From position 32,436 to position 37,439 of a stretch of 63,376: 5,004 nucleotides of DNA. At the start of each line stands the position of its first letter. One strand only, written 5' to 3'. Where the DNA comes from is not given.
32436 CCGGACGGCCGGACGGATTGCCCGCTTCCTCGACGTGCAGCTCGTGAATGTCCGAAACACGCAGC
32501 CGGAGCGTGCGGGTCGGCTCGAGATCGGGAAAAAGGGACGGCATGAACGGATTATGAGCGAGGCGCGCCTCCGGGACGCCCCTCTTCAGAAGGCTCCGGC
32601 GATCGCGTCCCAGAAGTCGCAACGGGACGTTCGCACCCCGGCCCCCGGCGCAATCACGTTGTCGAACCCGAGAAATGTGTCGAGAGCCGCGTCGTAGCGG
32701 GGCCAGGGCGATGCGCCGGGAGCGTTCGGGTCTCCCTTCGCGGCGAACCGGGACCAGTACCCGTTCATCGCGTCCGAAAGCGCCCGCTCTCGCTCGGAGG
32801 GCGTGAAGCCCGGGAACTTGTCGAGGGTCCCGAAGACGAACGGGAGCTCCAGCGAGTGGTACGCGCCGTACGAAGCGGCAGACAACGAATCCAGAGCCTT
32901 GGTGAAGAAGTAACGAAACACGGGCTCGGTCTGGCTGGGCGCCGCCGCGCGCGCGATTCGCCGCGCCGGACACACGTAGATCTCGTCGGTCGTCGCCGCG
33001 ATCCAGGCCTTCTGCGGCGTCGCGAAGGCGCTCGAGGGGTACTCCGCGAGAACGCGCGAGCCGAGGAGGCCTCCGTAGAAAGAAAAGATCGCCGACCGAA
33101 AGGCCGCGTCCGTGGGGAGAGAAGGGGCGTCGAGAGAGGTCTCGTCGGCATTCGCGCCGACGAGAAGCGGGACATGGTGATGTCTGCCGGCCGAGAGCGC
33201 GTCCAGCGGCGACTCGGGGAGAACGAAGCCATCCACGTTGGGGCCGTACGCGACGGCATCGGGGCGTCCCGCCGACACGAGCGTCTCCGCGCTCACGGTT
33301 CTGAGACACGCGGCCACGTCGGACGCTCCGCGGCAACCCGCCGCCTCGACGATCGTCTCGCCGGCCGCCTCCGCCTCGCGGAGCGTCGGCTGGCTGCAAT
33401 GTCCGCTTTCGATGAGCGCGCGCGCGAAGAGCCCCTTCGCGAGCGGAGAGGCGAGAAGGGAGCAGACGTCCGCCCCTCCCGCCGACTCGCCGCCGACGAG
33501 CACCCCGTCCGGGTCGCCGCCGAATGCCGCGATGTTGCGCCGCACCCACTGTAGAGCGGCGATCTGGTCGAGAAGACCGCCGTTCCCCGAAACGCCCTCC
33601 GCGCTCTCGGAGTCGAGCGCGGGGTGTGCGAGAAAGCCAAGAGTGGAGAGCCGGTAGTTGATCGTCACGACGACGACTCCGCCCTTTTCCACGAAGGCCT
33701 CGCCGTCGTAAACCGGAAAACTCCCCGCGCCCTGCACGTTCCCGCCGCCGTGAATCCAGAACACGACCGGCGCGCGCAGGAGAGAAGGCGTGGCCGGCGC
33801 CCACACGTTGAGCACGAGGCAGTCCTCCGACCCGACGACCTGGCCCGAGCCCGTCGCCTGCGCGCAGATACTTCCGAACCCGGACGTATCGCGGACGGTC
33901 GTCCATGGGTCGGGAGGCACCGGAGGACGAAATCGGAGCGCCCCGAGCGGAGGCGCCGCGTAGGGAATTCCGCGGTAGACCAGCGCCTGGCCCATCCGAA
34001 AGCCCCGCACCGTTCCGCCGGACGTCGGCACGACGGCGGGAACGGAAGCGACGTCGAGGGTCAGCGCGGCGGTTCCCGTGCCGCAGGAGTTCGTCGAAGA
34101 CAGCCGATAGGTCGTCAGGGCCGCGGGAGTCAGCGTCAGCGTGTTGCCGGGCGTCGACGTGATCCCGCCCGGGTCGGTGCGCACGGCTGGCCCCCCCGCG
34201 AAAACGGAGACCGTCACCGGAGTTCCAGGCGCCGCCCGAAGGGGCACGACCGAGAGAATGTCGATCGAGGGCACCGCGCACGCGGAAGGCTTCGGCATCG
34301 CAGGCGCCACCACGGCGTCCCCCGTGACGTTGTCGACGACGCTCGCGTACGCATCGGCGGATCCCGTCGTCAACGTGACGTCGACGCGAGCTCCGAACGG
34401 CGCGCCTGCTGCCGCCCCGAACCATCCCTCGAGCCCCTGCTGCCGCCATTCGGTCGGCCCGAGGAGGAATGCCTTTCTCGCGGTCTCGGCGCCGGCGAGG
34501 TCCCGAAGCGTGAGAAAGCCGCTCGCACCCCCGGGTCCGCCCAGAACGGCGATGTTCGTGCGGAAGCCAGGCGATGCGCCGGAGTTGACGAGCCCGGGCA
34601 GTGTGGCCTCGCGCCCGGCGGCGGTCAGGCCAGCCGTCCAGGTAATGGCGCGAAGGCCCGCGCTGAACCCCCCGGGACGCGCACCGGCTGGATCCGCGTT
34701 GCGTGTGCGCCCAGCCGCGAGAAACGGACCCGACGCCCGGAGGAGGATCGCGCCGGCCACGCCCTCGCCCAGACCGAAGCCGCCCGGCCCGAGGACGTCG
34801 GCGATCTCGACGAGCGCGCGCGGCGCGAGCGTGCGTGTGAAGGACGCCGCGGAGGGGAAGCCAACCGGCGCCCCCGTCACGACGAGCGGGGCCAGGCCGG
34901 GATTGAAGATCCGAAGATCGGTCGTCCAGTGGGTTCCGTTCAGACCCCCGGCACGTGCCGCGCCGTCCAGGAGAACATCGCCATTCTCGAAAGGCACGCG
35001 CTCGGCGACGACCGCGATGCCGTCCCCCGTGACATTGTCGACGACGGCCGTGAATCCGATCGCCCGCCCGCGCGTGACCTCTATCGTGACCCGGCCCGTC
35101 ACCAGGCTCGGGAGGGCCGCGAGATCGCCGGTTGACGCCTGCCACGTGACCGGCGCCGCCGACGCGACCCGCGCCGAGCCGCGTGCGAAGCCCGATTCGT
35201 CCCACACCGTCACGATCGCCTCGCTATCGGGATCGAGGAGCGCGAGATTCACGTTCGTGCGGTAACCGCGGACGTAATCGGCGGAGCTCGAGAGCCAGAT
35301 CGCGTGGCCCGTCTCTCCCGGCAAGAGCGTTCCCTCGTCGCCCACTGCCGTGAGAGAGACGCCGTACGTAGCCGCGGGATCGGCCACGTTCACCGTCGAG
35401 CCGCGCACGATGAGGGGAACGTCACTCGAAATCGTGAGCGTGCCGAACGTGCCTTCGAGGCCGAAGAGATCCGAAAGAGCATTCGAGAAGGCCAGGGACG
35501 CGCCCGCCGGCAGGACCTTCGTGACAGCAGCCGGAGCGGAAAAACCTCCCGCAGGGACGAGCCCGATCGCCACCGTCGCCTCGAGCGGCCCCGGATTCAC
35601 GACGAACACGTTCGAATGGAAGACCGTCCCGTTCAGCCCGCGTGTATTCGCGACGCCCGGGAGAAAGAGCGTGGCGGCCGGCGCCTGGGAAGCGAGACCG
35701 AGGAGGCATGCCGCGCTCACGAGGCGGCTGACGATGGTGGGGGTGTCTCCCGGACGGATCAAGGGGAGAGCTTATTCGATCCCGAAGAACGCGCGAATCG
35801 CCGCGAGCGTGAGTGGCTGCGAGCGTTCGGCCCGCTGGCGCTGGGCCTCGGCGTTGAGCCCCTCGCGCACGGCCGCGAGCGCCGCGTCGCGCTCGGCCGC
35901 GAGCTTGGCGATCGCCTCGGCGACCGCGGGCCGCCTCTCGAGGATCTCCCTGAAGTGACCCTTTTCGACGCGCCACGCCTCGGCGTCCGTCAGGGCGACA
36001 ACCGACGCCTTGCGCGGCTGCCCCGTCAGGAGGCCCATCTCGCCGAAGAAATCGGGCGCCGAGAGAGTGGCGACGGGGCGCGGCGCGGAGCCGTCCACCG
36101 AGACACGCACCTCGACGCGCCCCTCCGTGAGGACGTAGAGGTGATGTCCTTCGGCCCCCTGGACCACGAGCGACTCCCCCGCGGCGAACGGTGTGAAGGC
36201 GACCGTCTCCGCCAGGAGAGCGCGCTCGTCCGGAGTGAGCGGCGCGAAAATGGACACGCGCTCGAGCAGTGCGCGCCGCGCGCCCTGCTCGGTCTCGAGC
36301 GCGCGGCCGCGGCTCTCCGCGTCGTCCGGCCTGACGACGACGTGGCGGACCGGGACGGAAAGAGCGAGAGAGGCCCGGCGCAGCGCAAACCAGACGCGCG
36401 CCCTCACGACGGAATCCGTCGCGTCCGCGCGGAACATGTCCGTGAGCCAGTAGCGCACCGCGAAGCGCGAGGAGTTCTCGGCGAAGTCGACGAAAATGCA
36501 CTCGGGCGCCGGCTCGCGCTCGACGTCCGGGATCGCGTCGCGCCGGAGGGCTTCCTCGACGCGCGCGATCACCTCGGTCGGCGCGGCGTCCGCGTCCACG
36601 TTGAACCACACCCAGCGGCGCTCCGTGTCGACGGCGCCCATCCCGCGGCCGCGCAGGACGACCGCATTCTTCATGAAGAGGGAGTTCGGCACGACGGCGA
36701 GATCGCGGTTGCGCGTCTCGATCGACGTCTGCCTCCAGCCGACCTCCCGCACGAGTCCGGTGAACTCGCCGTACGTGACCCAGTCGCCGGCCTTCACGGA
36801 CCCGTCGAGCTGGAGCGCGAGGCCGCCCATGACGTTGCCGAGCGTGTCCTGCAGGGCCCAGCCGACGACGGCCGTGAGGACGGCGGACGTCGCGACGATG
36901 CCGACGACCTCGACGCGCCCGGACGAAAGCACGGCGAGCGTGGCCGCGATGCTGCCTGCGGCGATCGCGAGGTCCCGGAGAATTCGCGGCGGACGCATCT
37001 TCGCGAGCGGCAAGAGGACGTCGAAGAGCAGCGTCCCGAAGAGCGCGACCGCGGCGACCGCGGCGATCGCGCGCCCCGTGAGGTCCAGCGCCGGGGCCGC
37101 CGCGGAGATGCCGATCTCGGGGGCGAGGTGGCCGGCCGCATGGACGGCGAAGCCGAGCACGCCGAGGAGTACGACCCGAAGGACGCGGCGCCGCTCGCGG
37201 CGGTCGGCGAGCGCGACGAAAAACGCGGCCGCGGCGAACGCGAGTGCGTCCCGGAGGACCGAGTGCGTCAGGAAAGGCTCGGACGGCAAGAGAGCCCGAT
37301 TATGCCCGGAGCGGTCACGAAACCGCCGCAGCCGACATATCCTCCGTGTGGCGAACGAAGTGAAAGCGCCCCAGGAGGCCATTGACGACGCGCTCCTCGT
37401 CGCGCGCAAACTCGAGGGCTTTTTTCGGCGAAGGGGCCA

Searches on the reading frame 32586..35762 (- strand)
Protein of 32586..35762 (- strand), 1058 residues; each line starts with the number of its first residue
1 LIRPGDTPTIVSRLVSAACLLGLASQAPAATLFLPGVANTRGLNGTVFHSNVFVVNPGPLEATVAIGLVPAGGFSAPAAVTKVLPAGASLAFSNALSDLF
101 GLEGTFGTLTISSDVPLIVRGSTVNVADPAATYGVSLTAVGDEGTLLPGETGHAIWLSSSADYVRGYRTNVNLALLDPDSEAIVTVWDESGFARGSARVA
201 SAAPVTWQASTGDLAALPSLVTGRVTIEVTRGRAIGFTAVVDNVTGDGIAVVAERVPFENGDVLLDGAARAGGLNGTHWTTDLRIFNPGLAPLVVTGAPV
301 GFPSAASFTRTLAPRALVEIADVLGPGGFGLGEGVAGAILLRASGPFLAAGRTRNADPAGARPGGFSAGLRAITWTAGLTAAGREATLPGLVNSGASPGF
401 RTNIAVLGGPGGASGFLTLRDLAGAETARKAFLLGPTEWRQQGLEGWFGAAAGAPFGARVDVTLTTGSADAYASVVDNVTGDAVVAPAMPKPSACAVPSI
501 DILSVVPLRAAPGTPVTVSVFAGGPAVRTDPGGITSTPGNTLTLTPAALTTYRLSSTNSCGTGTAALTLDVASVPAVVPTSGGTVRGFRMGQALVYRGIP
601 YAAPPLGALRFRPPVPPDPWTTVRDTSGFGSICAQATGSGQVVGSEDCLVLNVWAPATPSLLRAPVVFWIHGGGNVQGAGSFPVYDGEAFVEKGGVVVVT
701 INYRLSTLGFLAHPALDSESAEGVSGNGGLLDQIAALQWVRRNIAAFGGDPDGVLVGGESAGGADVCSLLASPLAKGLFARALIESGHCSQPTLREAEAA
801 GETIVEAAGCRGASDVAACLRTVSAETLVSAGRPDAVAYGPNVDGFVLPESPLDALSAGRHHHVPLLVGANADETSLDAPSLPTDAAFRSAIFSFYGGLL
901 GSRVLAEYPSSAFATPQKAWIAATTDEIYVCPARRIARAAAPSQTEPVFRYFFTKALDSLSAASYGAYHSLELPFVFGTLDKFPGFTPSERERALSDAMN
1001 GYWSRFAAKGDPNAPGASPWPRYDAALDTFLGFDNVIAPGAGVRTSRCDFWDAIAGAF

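Call 68: search_protein_families(library=pfam, proteins=[window:32586-35762:-], max_evalue=0.01)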
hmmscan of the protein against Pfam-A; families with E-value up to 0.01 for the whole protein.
window:32586-35762:- (1058 aa): 3 families
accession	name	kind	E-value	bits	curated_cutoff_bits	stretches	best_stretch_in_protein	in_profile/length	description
PF00135.34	COesterase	-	5.7e-109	365.8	27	1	576-1051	3-515/515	Carboxylesterase family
PF20434.5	BD-FAE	-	4.3e-07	30.1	26.8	1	657-763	7-100/215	BD-FAE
PF07859.19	Abhydrolase_3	-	6.1e-07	29.8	25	1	732-764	51-83/210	alpha/beta hydrolase fold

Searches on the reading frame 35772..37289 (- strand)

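Call 68: search_protein_families(library=pfam, proteins=[window:35772-37289:-], max_evalue=0.01)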
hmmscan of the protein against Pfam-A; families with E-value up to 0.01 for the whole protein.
window:35772-37289:- (505 aa): 4 families
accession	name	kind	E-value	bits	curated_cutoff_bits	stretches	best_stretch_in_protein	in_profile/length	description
PF00027.35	cNMP_binding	-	9.4e-23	80.5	27.5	1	367-452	3-88/89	Cyclic nucleotide-binding domain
PF00924.24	MS_channel_2nd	-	5.5e-15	55.7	20.2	1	148-210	1-63/68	Mechanosensitive ion channel, beta-domain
PF21082.3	MS_channel_3rd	-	0.00025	21.8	21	1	229-307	5-85/88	Mechanosensitive ion channel MscS, C-terminal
PF08947.15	BPS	-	0.0081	16.6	27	0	408-442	7-41/48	BPS (Between PH and SH2)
